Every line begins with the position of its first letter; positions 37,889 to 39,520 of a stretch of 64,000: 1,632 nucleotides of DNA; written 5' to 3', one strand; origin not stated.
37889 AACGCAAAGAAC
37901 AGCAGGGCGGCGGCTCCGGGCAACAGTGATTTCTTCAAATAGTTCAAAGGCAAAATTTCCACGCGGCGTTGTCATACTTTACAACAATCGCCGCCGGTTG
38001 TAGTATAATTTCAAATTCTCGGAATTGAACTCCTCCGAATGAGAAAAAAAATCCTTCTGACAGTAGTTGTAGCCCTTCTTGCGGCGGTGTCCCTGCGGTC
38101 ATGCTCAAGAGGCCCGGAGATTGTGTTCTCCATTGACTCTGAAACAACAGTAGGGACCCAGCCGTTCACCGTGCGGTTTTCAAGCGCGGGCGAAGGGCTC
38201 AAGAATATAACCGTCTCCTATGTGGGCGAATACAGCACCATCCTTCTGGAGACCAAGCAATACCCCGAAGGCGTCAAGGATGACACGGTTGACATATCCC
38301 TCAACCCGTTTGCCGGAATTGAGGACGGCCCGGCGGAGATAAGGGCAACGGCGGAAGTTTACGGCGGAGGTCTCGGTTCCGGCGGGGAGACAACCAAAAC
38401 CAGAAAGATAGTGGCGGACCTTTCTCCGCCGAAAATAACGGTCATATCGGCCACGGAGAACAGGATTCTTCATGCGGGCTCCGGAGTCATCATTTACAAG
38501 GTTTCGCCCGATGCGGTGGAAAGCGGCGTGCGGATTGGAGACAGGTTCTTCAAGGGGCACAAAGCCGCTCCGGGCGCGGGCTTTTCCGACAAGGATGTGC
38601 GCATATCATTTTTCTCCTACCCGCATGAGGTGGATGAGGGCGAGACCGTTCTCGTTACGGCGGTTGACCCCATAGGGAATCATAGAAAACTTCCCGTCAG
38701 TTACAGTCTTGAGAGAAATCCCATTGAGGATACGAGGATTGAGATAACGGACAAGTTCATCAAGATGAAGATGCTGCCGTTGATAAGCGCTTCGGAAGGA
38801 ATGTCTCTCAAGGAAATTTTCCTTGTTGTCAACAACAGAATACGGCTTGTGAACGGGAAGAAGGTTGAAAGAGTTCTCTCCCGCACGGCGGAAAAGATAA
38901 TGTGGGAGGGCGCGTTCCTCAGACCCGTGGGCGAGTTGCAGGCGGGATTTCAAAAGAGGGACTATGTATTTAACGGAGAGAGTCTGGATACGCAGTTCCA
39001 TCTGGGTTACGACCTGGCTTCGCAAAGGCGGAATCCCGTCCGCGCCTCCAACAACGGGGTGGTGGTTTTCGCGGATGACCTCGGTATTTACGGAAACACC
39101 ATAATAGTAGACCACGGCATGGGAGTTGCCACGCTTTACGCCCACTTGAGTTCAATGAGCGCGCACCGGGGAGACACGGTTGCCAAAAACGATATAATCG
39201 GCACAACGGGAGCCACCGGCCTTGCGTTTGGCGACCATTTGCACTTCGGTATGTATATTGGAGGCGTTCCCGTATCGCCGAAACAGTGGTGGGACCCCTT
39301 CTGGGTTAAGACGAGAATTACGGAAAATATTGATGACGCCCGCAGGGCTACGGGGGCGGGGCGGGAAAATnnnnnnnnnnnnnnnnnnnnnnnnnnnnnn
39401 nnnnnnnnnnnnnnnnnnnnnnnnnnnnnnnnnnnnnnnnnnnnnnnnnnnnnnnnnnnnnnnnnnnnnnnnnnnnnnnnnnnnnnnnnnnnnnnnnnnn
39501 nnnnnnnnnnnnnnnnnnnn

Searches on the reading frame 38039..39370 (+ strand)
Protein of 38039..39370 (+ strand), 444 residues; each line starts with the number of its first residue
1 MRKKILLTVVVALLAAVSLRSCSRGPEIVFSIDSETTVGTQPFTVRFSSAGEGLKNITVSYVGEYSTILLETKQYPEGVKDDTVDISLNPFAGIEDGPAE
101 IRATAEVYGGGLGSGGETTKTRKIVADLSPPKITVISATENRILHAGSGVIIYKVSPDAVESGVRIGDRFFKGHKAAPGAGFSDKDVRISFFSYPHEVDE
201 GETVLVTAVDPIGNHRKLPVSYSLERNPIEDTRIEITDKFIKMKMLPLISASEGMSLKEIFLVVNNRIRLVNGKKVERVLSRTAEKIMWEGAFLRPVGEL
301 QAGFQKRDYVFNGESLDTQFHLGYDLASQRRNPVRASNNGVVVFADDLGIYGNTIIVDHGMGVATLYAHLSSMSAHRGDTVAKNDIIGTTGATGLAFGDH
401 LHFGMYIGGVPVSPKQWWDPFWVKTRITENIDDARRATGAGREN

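Call 46: search_protein_families(library=ncbifam, proteins=[P0148], max_evalue=1)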
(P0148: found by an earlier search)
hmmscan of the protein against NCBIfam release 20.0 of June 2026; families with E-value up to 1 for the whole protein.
P0148 (605 aa): 6 families
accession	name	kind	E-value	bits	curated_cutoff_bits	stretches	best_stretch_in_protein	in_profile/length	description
NF033478.1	YadA_autotrans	exception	1e-11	44.5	750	3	68-150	119-203/459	trimeric autotransporter adhesin YadA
NF033481.2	auto_Ata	exception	8.7e-08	29.9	2500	2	61-217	554-718/1862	trimeric autotransporter adhesin Ata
NF040984.1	BimA_first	exception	3e-06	26.5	800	3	104-166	323-386/517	trimeric autotransporter actin-nucleating factor BimA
NF040983.1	BimA_second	exception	4.6e-06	25.7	600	2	60-128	185-254/381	trimeric autotransporter actin-nucleating factor BimA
NF033477.2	EmaA_autotrans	exception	0.0003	18.1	3000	1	64-172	178-287/2100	collagen-binding adhesin autotransporter EmaA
NF047437.1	VC2662_fam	equivalog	0.011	15.2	140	0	69-147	93-172/187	VC2662 family protein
